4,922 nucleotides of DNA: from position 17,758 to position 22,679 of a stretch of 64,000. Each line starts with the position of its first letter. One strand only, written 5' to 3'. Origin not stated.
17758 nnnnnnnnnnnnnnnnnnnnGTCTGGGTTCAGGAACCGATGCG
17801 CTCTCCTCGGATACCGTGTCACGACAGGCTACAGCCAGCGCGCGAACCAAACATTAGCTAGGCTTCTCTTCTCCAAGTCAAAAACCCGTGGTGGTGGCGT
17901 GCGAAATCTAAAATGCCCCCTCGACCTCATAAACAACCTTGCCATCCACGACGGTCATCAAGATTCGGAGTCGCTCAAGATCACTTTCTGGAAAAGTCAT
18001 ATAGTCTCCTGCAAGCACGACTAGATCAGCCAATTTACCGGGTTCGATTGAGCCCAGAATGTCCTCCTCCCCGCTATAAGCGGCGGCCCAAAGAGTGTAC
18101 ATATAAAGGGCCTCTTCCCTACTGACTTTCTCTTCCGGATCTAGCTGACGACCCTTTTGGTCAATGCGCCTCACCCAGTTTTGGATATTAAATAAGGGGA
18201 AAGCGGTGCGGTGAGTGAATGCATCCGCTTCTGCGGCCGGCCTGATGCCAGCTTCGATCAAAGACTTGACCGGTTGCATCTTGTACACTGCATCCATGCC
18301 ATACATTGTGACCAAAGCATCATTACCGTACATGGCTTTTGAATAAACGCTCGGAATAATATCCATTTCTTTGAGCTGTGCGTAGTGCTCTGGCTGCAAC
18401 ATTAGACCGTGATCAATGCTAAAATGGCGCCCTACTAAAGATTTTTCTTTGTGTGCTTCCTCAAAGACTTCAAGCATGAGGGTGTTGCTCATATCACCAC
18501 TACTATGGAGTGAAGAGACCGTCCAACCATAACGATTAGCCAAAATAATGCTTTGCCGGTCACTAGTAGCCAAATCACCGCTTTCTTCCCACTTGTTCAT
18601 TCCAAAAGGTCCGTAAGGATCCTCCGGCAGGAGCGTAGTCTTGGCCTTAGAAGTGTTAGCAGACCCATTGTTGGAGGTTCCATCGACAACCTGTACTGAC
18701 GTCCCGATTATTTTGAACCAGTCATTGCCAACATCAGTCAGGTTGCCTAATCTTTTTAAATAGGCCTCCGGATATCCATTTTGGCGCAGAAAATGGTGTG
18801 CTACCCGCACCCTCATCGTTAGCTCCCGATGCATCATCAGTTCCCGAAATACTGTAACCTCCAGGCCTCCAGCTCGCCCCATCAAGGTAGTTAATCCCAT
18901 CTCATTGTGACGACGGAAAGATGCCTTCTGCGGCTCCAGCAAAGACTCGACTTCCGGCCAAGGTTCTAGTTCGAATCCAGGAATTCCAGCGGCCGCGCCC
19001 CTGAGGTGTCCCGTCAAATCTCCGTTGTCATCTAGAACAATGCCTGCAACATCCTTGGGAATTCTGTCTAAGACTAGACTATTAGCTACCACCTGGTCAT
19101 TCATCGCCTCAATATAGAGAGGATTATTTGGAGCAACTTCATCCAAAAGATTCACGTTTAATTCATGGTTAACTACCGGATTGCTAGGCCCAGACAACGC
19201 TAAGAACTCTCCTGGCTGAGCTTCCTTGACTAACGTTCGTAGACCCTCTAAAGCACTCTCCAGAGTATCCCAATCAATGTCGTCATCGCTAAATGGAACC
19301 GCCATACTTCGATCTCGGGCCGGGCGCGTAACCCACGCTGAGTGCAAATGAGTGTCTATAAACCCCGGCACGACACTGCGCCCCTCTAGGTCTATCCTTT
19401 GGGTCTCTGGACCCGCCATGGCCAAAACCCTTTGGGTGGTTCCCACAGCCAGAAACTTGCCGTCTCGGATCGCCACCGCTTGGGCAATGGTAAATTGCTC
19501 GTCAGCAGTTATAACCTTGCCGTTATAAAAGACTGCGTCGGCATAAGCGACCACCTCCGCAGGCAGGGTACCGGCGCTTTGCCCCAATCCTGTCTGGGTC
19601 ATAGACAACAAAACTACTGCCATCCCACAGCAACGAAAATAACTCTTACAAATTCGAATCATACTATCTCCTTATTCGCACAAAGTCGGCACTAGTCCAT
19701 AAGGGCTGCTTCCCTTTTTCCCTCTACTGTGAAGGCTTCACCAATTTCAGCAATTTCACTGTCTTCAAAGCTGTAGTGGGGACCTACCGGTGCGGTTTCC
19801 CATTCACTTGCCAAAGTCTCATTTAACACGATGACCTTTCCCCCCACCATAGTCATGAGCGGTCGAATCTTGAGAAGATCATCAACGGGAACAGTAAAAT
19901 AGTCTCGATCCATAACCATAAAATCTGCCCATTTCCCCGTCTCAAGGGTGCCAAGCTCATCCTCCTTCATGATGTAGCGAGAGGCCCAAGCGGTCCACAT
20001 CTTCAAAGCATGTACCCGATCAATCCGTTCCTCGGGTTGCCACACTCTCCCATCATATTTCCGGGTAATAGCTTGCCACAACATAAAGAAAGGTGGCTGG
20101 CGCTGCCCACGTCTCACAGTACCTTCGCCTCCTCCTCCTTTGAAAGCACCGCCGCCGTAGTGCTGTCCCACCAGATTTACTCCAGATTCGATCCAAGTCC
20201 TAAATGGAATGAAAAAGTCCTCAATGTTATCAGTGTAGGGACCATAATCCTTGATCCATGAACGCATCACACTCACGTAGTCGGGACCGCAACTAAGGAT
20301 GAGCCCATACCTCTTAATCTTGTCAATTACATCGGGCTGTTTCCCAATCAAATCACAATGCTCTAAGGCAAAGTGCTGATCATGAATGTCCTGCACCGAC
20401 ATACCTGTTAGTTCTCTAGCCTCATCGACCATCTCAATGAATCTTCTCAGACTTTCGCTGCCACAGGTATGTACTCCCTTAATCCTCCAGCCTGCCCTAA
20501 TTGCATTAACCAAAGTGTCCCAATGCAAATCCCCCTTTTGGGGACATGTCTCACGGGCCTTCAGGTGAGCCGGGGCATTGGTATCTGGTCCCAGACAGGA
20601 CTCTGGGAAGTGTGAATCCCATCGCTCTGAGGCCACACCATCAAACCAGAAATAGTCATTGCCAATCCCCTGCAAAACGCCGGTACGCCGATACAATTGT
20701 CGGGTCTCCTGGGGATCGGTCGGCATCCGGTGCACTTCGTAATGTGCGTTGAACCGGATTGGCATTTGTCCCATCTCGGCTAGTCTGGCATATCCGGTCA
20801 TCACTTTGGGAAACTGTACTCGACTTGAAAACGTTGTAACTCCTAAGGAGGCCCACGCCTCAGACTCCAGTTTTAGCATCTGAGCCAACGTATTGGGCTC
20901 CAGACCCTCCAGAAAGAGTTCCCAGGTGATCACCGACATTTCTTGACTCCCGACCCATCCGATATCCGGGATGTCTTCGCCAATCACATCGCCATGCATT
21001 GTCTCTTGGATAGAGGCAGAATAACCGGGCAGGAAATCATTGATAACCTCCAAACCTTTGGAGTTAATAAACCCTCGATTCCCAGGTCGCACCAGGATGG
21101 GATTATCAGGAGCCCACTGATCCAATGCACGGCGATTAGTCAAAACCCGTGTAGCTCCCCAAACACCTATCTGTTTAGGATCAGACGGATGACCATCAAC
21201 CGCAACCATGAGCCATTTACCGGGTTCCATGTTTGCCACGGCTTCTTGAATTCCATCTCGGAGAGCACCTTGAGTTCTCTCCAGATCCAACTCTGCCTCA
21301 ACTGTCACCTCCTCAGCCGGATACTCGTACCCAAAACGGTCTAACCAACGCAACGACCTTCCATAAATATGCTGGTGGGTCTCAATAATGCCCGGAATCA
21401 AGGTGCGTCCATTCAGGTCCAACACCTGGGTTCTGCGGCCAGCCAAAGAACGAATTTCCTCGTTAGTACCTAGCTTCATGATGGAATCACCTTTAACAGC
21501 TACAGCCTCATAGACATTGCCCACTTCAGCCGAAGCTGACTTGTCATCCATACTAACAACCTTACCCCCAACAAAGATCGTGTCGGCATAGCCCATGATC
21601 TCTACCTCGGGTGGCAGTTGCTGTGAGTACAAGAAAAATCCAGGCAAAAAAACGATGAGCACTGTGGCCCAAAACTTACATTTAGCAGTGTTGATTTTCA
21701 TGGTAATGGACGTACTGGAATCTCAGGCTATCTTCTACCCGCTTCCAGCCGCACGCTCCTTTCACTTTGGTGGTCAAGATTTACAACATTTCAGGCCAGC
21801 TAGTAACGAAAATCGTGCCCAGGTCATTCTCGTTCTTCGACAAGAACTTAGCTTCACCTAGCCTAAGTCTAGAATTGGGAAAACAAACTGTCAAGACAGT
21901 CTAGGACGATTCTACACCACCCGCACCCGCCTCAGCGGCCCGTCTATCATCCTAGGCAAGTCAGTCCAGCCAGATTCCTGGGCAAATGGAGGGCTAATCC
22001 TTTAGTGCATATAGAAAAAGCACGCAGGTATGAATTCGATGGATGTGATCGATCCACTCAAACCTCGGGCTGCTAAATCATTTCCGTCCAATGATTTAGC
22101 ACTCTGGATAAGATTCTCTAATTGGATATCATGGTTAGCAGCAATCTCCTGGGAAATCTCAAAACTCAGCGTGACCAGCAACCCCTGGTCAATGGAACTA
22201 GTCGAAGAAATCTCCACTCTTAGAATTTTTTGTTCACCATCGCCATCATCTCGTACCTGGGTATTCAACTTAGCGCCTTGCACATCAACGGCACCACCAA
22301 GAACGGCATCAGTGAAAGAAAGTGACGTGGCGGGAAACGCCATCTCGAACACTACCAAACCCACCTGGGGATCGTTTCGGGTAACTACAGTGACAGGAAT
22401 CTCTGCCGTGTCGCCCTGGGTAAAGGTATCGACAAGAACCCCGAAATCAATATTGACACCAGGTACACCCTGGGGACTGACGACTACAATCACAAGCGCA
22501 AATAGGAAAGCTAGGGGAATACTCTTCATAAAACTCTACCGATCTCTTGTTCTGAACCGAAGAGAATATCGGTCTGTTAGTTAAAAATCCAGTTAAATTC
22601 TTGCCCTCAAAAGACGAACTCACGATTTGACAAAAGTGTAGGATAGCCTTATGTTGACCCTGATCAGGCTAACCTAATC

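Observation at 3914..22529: Three divergent secreted cohesin-like proteins share an invariant C-terminal CFFYMH-stop tail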

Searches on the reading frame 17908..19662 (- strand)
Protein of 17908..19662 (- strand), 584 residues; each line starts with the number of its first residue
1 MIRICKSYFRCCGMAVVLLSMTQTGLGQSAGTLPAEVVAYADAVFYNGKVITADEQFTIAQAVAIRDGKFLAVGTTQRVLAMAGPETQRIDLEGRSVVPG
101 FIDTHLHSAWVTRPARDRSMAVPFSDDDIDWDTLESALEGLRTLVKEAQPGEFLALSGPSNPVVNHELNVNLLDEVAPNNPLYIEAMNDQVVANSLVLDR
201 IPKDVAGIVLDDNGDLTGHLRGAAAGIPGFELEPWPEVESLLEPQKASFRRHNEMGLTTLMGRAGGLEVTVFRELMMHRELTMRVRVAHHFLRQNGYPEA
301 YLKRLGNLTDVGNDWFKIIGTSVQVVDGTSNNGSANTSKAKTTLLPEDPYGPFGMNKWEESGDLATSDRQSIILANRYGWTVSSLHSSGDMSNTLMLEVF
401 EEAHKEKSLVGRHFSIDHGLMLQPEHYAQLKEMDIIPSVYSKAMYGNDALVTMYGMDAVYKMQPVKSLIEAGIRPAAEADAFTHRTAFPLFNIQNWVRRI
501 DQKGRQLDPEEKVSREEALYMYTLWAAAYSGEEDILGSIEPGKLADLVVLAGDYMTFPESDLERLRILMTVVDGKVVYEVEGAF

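Call 13: search_protein_families(library=pfam, proteins=[window:17908-19662:-], max_evalue=0.001)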
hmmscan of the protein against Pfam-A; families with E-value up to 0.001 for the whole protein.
window:17908-19662:- (584 aa): 2 families
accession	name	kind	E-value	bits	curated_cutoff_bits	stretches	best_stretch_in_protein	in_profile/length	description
PF07969.17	Amidohydro_3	-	4.8e-53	181.7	29.7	1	90-578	3-472/472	Amidohydrolase family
PF01979.26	Amidohydro_1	-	3.2e-13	50.1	25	1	505-577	275-345/345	Amidohydrolase family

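Call 50: search_protein_families(library=ncbifam, proteins=[window:17908-19662:-], max_evalue=0.00001)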
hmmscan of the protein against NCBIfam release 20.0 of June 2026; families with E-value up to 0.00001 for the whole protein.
window:17908-19662:- (584 aa): 19 families
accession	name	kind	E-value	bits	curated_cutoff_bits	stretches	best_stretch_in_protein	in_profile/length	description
NF006056.0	PRK08204.1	subfamily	4.9e-16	58.5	391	2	382-553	217-382/449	hypothetical protein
TIGR01224.1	hutI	equivalog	2.9e-12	46.1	298.15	1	61-111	4-52/377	imidazolonepropionase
NF006679.0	PRK09228.1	subfamily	2.7e-11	42.9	351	1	56-107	27-78/433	guanine deaminase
NF005557.0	PRK07228.1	equivalog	1.6e-10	40.3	522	0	45-109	5-66/445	5'-deoxyadenosine deaminase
NF006549.0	PRK09045.1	equivalog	2.5e-09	36.3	540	0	463-550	293-378/444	TRZ/ATZ family hydrolase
TIGR00221.1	nagA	equivalog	3.3e-09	36.2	225.65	0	45-108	7-65/380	N-acetylglucosamine-6-phosphate deacetylase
TIGR02967.1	guan_deamin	equivalog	3.5e-09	36.2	375.4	0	61-109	7-55/401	guanine deaminase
NF011990.0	PRK15446.2-6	subfamily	4.8e-09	35.4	233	0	45-107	5-65/390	alpha-D-ribose 1-methylphosphonate 5-triphosphate diphosphatase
NF051886.1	XaaProDiPepCaul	equivalog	7.4e-09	35.1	500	0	60-109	18-65/398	Xaa-Pro dipeptidase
NF006689.0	PRK09237.1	equivalog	8.4e-09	34.5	371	1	42-112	4-70/383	amidohydrolase/deacetylase family metallohydrolase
TIGR01178.1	ade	equivalog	1e-08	34.1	472.5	1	42-107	1-58/552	adenine deaminase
NF006560.0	PRK09061.1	subfamily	2.3e-08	32.8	340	1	38-110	23-89/517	amidohydrolase family protein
NF006055.0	PRK08203.1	equivalog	3.2e-08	32.5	532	0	48-114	12-78/455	8-oxoguanine deaminase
NF005211.0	PRK06687.1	equivalog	3.1e-07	29.5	703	0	44-129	3-89/419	TRZ/ATZ family protein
NF008371.0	PRK11170.1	equivalog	4.4e-07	29.1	483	0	513-555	326-368/382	N-acetylglucosamine-6-phosphate deacetylase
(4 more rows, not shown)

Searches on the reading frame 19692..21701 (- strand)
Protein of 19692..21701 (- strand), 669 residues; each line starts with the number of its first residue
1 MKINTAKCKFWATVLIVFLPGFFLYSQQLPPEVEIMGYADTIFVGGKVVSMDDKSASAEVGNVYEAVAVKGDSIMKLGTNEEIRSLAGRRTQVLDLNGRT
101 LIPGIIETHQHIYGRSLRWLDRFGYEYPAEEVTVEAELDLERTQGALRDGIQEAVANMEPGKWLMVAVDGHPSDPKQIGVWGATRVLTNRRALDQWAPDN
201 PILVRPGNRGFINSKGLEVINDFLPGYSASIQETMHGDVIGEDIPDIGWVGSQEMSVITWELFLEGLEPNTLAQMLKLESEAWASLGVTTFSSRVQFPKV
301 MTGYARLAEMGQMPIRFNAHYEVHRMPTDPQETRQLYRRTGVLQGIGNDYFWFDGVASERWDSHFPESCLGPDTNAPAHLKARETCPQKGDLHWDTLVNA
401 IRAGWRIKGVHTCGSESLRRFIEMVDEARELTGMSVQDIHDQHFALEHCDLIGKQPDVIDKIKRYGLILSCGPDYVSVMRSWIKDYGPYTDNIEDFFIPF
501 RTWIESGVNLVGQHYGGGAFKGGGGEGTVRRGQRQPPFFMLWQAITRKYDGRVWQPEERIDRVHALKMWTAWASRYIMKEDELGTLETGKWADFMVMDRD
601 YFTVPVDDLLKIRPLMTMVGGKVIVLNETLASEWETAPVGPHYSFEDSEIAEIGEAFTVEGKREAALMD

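Call 13: search_protein_families(library=pfam, proteins=[window:19692-21701:-], max_evalue=0.001)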
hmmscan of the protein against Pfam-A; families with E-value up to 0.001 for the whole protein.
window:19692-21701:- (669 aa): 2 families
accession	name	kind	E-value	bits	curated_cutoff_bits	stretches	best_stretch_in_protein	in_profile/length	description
PF07969.17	Amidohydro_3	-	2.9e-31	109.9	29.7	2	537-625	382-472/472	Amidohydrolase family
PF01979.26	Amidohydro_1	-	2.3e-06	27.6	25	0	555-623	276-344/345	Amidohydrolase family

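Call 50: search_protein_families(library=ncbifam, proteins=[window:19692-21701:-], max_evalue=0.00001)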
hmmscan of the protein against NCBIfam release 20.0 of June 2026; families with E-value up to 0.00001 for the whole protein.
window:19692-21701:- (669 aa): 11 families
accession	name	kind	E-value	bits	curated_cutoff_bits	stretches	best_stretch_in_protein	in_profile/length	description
NF006056.0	PRK08204.1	subfamily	4.2e-12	45.6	391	1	41-119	5-74/449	hypothetical protein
NF006055.0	PRK08203.1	equivalog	3.2e-09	35.8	532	0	48-114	14-73/455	8-oxoguanine deaminase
NF005540.0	PRK07203.1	equivalog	5.2e-08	31.9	444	1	45-115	6-71/444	putative aminohydrolase SsnA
NF051886.1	XaaProDiPepCaul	equivalog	8.8e-08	31.6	500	0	65-116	19-68/398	Xaa-Pro dipeptidase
TIGR03314.1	Se_ssnA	subfamily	1.3e-07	30.8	455.5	1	46-114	6-69/441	putative selenium metabolism protein SsnA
NF006549.0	PRK09045.1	equivalog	3.5e-07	29.2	540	0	65-112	30-76/444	TRZ/ATZ family hydrolase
TIGR01224.1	hutI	equivalog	4.8e-07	28.9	298.15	0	65-112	4-49/377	imidazolonepropionase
NF006689.0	PRK09237.1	equivalog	5.1e-07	28.6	371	0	59-120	18-74/383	amidohydrolase/deacetylase family metallohydrolase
NF005557.0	PRK07228.1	equivalog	6.3e-07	28.4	522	0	45-112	7-65/445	5'-deoxyadenosine deaminase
NF006679.0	PRK09228.1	subfamily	4.1e-06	25.8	351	0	65-111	32-78/433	guanine deaminase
TIGR02967.1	guan_deamin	equivalog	7.1e-06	25.3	375.4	0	557-600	320-363/401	guanine deaminase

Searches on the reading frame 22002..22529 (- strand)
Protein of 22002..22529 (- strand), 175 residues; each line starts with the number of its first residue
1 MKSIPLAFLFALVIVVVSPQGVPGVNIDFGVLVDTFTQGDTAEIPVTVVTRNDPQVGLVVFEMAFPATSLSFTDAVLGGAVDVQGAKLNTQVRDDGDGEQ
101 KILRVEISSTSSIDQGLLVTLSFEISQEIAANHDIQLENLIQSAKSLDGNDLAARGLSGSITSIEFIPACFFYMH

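Call 5: search_protein_families(library=pfam, proteins=[window:22002-22529:-], max_evalue=1)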
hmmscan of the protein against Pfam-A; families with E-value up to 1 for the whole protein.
window:22002-22529:- (175 aa): 1 family
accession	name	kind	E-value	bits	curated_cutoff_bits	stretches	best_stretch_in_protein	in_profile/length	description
PF00963.24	Cohesin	-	0.00044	20.9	24.1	1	37-138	11-115/139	Cohesin domain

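Call 6: search_protein_families(library=ncbifam, proteins=[window:22002-22529:-], max_evalue=1)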
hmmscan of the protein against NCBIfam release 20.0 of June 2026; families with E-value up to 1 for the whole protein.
window:22002-22529:- (175 aa): 0 families

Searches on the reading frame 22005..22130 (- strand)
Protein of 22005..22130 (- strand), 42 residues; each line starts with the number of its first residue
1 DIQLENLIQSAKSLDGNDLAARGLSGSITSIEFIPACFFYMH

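Call 43: find_homologous_proteins(query=A4, max_evalue=10)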
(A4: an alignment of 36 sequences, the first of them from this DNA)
Query A4 (36 sequences): 21 candidates shared short words with the query, none scored E <= 10.
